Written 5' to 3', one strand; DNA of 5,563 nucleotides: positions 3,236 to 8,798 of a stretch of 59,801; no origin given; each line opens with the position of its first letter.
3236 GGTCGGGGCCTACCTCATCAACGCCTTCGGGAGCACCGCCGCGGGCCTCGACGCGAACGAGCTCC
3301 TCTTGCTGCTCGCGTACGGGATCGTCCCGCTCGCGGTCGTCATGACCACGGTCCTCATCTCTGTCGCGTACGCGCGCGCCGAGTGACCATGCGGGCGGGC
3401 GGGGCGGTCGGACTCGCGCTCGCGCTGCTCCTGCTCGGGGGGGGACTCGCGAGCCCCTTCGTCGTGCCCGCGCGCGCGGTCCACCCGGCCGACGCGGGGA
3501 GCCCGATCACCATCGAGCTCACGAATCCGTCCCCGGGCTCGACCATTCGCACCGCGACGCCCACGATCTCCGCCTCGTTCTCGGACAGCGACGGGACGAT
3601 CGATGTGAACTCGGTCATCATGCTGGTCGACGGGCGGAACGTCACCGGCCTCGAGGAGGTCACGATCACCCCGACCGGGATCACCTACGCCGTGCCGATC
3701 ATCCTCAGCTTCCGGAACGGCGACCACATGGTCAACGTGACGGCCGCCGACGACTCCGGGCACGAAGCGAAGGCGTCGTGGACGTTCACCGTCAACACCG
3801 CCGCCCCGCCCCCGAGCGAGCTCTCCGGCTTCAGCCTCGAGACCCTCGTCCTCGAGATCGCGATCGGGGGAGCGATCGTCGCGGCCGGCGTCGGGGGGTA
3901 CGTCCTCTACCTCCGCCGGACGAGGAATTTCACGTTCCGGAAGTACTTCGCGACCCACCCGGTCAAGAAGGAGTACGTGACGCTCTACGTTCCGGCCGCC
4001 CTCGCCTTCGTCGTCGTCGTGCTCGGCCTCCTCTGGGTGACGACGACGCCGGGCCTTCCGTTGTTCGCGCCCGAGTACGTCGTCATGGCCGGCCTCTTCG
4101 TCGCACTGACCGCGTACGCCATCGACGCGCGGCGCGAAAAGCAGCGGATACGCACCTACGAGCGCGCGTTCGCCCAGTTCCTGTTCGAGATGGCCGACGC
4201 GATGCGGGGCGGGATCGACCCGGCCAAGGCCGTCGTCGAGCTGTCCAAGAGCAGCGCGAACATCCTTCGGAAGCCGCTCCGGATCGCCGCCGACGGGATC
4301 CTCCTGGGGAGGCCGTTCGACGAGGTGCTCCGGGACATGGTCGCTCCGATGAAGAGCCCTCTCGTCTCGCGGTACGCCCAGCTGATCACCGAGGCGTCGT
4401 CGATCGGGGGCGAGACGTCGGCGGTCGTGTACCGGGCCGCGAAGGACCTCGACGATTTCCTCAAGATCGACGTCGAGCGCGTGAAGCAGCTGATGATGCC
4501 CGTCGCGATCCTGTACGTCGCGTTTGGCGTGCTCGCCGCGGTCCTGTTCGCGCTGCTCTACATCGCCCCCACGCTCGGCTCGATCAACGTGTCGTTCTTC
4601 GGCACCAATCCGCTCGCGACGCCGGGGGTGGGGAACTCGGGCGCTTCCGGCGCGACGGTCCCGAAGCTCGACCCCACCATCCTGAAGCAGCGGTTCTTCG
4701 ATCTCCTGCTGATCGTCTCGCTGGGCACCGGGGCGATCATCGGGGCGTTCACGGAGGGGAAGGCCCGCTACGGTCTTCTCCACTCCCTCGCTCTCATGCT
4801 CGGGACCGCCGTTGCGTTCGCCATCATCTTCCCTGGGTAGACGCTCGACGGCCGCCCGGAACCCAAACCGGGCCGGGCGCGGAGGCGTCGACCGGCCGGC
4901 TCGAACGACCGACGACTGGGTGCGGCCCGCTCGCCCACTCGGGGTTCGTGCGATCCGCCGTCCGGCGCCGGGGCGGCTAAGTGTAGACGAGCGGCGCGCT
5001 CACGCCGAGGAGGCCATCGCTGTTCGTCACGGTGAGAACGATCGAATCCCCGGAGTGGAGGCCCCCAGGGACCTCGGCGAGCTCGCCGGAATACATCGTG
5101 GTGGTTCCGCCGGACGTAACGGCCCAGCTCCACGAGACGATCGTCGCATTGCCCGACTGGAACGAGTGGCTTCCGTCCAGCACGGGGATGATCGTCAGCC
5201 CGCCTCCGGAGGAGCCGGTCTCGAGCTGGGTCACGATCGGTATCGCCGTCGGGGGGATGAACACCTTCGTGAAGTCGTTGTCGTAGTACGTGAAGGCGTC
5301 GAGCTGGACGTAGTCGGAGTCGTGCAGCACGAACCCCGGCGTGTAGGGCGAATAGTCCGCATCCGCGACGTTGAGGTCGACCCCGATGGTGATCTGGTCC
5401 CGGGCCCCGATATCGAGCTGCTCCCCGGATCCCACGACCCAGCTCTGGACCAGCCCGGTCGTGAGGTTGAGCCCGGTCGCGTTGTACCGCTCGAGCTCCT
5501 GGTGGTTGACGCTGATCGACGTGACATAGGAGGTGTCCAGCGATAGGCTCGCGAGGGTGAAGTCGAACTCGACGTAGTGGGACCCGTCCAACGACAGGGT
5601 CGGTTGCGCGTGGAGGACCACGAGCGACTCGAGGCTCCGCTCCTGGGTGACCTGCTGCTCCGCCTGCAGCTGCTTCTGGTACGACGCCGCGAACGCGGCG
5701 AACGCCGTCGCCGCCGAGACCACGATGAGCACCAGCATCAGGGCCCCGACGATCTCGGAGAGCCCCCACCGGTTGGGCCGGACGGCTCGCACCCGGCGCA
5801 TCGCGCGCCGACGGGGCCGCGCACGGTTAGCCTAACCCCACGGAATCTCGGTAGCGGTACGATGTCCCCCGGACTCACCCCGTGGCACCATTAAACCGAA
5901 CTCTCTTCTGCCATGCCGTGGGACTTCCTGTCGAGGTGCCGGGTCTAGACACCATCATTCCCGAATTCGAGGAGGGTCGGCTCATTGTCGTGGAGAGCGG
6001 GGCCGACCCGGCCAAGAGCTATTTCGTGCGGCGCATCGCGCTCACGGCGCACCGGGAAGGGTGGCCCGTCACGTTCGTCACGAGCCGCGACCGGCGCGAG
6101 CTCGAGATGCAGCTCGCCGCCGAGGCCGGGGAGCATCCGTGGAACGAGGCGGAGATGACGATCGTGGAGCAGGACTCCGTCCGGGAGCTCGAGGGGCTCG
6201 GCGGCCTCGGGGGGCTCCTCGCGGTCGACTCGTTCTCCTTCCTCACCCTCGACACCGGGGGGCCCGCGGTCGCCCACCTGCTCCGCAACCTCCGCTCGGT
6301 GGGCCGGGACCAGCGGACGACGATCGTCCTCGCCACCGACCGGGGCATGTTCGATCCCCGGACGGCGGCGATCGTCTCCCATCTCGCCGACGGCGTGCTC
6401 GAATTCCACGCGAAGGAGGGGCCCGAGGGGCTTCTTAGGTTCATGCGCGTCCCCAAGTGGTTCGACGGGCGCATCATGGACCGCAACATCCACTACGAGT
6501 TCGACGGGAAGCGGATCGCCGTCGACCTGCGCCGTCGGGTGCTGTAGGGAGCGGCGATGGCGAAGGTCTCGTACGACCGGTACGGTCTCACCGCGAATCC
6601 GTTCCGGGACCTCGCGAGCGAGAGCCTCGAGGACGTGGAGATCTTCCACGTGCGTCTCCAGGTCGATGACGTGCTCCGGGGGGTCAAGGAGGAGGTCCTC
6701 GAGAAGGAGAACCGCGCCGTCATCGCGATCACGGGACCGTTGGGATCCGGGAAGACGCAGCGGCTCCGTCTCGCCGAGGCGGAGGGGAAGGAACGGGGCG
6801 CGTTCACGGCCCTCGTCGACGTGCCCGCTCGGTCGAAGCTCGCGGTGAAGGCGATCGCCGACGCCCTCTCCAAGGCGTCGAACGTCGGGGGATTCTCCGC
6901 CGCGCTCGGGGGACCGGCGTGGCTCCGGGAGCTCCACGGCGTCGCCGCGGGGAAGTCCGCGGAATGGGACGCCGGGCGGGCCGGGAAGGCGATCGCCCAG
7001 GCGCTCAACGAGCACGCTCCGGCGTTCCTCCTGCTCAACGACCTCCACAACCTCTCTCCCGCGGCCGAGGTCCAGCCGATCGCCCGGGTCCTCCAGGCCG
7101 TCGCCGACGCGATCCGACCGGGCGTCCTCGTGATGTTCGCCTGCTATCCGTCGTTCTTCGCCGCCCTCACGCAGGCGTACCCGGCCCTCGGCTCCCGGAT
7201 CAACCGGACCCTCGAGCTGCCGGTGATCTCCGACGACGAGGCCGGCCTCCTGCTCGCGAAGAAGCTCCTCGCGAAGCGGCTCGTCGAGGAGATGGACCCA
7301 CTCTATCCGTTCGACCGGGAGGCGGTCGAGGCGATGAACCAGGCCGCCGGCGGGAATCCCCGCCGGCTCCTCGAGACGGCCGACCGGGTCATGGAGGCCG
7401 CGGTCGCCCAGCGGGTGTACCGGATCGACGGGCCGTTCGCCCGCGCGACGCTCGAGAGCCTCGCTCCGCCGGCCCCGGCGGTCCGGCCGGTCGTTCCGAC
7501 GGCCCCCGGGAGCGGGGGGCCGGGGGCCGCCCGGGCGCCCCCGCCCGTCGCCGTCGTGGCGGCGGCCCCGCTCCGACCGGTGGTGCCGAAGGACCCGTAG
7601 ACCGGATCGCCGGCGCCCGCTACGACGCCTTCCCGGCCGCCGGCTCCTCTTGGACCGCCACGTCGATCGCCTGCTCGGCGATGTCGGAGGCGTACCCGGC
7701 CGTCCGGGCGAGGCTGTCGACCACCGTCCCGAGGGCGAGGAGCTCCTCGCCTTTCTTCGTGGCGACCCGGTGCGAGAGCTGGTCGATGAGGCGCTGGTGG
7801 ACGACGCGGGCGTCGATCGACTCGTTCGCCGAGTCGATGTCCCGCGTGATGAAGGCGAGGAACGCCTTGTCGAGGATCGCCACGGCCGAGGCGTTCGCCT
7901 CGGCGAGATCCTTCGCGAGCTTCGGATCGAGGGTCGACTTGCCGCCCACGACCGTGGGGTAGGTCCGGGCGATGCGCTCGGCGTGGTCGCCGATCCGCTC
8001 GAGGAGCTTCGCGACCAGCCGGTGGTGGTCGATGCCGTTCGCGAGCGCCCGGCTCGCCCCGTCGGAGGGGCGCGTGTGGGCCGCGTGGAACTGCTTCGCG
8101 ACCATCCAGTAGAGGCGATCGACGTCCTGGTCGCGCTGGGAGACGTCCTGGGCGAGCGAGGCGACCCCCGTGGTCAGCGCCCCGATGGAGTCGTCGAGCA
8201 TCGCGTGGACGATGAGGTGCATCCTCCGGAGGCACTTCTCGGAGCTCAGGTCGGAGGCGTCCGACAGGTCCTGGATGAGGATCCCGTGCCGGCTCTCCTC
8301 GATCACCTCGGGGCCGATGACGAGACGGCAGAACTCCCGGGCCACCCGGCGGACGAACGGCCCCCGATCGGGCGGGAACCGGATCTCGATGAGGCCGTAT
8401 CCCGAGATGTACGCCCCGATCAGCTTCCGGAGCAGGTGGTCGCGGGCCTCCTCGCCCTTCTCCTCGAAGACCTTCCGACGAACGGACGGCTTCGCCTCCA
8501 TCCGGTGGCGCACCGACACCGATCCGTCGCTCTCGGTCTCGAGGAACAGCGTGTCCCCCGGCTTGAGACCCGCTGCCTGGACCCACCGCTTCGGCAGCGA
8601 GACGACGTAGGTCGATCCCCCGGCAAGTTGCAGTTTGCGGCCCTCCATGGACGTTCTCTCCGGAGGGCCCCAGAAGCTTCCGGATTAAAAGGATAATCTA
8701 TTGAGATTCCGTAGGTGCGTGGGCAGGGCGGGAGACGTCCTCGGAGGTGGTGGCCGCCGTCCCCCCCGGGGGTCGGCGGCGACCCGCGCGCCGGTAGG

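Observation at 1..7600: Type IV filament locus adjacent to a phosphate-binding protein that carries a pilin-type signal peptide (bindosome-like arrangement)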

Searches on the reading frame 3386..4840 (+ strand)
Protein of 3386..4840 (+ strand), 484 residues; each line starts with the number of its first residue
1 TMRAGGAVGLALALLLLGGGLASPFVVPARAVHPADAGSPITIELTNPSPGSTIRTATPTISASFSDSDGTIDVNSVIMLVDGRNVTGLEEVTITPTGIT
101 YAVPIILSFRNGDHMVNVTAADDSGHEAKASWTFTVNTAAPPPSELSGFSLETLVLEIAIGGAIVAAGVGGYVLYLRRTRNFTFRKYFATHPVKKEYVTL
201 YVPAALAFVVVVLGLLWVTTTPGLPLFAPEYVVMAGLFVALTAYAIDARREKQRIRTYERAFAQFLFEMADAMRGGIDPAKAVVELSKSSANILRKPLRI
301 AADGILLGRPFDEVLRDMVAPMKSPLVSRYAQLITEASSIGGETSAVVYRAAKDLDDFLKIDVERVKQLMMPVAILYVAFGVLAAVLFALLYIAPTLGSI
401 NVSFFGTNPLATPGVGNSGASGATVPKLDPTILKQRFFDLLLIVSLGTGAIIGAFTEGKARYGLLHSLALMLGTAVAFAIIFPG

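Call 6: search_protein_families(library=pfam, proteins=[window:3386-4840:+], max_evalue=0.01)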
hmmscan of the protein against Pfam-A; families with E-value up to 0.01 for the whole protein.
window:3386-4840:+ (484 aa): 4 families
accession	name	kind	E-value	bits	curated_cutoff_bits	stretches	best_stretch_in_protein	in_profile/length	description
PF00482.28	T2SSF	-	1e-11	45.3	25.2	1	265-391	1-124/125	Type II secretion system (T2SS), protein F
PF17957.7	Big_7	-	0.00047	21.2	24.1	1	42-96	2-51/70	Bacterial Ig domain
PF04234.18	CopC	-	0.0018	19.6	23.3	1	46-136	7-92/92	CopC domain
PF23960.2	DUF7289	-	0.0039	17.2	27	1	232-292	17-77/238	Family of unknown function (DUF7289)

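Call 55: search_protein_families(library=ncbifam, proteins=[window:3386-4840:+], max_evalue=0.01)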
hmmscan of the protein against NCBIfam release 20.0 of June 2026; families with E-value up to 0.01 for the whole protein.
window:3386-4840:+ (484 aa): 1 family
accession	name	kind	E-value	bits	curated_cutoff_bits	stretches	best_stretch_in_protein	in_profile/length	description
NF004705.1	PRK06041.1-3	equivalog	9.4e-06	24.8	400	1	193-473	185-445/465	archaellar assembly protein ArlJ/FlaJ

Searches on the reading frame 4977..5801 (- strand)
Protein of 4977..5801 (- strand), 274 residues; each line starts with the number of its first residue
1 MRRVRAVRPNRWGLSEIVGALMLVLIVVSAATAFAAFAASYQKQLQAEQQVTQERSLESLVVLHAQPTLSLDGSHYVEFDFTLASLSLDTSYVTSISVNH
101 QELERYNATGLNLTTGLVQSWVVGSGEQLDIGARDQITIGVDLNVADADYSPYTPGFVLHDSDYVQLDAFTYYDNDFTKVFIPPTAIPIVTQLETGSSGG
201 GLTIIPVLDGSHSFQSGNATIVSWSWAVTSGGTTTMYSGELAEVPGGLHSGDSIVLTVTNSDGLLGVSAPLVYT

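Call 6: search_protein_families(library=pfam, proteins=[window:4977-5801:-], max_evalue=0.01)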
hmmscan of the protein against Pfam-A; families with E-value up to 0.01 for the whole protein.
window:4977-5801:- (274 aa): 1 family
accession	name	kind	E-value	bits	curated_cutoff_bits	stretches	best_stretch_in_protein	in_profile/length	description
PF07790.16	Pilin_N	-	0.00067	20.9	25.2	1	13-53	2-42/78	Archaeal Type IV pilin, N-terminal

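Call 55: search_protein_families(library=ncbifam, proteins=[window:4977-5801:-], max_evalue=0.01)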
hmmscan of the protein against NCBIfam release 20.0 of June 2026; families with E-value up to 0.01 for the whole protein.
window:4977-5801:- (274 aa): 0 families

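Call 92: predict_structure(protein=window:4977-5801:-)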
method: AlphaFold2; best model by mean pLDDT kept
length: 274 residues; sequences in the alignment: 1
mean_pLDDT: 40.3   pTM: 0.22
mean pLDDT of the five models: 40.3, 40.2, 39.6, 38.0, 36.7
residues with pLDDT >= 90: 0; 70-90: 33; 50-70: 16; < 50: 225
segments of 3 or more residues with pLDDT < 50: 50-225, 227-240, 242-274
pLDDT, mean of each block of 10 residues (from residue 1): 58 81 88 81 63 35 31 33 32 32 33 30 30 30 30 29 26 28 30 31 33 36 43 42 41 36 33 30
secondary structure, 60 per line:
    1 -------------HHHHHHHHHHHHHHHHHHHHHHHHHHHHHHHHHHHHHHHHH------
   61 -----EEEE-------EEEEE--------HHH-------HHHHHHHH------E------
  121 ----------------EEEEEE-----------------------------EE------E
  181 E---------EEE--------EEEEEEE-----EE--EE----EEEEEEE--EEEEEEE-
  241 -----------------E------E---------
elements in order: H14-54 E66-69 E77-81 H100-107 E137-142 E191-193 E202-208 E224-230 E233-239

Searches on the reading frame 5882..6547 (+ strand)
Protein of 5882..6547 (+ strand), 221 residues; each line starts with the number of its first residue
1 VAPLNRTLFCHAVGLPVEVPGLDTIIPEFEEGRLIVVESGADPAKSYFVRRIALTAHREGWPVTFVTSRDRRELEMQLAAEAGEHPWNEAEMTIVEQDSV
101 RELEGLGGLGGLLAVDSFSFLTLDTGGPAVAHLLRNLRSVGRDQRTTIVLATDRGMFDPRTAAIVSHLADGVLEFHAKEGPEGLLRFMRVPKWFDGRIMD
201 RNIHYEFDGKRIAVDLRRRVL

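Call 6: search_protein_families(library=pfam, proteins=[window:5882-6547:+], max_evalue=0.01)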
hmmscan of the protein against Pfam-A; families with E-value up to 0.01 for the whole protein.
window:5882-6547:+ (221 aa): 3 families
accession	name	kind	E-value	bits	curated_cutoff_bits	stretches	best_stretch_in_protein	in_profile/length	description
PF06745.19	ATPase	-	1.3e-05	25.2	26.6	0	114-214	124-226/231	KaiC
PF23442.1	DUF7125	-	0.0028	17.2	29.1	1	134-219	121-205/207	Family of unknown function (DUF7125)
PF16952.10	Gln-synt_N_2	-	0.0076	16.5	35.7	0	67-139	32-106/112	Glutamine synthetase N-terminal domain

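Call 55: search_protein_families(library=ncbifam, proteins=[window:5882-6547:+], max_evalue=0.01)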
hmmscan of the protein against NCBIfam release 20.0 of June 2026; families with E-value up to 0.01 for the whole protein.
window:5882-6547:+ (221 aa): 1 family
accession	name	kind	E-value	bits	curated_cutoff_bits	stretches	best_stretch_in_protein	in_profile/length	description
NF052589.1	ArlH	equivalog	0.001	18.8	215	0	114-208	120-216/229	archaellum protein ArlH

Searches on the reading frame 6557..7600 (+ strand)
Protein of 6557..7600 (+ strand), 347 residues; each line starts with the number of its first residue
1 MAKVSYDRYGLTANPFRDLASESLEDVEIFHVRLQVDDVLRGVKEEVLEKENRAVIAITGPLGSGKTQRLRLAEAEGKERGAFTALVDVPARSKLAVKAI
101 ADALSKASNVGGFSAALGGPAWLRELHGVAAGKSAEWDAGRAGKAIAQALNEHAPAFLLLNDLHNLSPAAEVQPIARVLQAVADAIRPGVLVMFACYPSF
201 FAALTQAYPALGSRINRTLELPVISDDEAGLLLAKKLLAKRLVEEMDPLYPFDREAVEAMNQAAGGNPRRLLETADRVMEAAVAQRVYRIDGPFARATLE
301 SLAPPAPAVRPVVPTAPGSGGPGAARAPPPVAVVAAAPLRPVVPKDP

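Call 6: search_protein_families(library=pfam, proteins=[window:6557-7600:+], max_evalue=0.01)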
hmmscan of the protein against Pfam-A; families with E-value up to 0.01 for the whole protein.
window:6557-7600:+ (347 aa): 3 families
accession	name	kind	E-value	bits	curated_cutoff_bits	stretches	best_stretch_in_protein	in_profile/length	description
PF13401.12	AAA_22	-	1.2e-05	26.1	27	1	52-170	4-98/130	AAA domain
PF01637.24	ATPase_2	-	0.00093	19.5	33.2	0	45-72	12-39/225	ATPase domain predominantly from Archaea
PF20703.3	nSTAND1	-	0.01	16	27.1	0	15-229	1-192/379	Novel STAND NTPase 1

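Call 55: search_protein_families(library=ncbifam, proteins=[window:6557-7600:+], max_evalue=0.01)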
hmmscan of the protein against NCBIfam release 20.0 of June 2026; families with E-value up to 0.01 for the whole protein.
window:6557-7600:+ (347 aa): 2 families
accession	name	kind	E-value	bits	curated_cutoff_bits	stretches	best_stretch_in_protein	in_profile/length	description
TIGR03015.1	pepcterm_ATPase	hypoth_equivalog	0.0028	17.1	324.5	0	250-290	214-254/269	XrtA/PEP-CTERM system-associated ATPase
NF008428.0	PRK11264.1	equivalog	0.0073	15.5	406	0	29-72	8-48/250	L-cystine ABC transporter ATP-binding protein TcyN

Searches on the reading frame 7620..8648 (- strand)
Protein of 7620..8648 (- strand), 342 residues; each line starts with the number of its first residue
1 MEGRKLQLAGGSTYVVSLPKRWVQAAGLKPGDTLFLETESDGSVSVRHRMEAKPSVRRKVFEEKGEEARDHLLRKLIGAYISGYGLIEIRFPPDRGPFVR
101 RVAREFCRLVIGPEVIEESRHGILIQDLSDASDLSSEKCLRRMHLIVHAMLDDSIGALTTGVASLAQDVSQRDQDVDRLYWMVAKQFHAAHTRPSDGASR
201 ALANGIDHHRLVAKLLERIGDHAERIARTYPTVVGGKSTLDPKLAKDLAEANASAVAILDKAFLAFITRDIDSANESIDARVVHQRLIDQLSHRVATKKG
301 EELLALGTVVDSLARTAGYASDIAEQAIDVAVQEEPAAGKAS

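Call 6: search_protein_families(library=pfam, proteins=[window:7620-8648:-], max_evalue=0.01)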
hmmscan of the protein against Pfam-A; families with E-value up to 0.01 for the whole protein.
window:7620-8648:- (342 aa): 2 families
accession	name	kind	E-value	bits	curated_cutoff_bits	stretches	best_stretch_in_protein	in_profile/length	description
PF01895.24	PhoU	-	7.1e-21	74.8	23.5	1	140-228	1-87/89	PhoU domain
PF04014.23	MazE_antitoxin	-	1.3e-09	38.3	24.7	1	10-44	4-38/48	Antidote-toxin recognition MazE, bacterial antitoxin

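Call 55: search_protein_families(library=ncbifam, proteins=[window:7620-8648:-], max_evalue=0.01)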
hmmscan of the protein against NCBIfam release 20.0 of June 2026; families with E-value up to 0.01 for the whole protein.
window:7620-8648:- (342 aa): 3 families
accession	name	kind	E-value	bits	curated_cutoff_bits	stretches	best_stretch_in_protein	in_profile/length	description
TIGR02135.1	phoU_full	equivalog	9.8e-19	67.8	130.25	2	135-229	113-202/212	phosphate signaling complex protein PhoU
NF008332.0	PRK11115.1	equivalog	6.5e-05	22.5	342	1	143-276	28-156/239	phosphate signaling complex protein PhoU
TIGR02609.1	doc_partner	hypoth_equivalog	0.00014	22.2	55.9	1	12-56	8-54/74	putative addiction module antidote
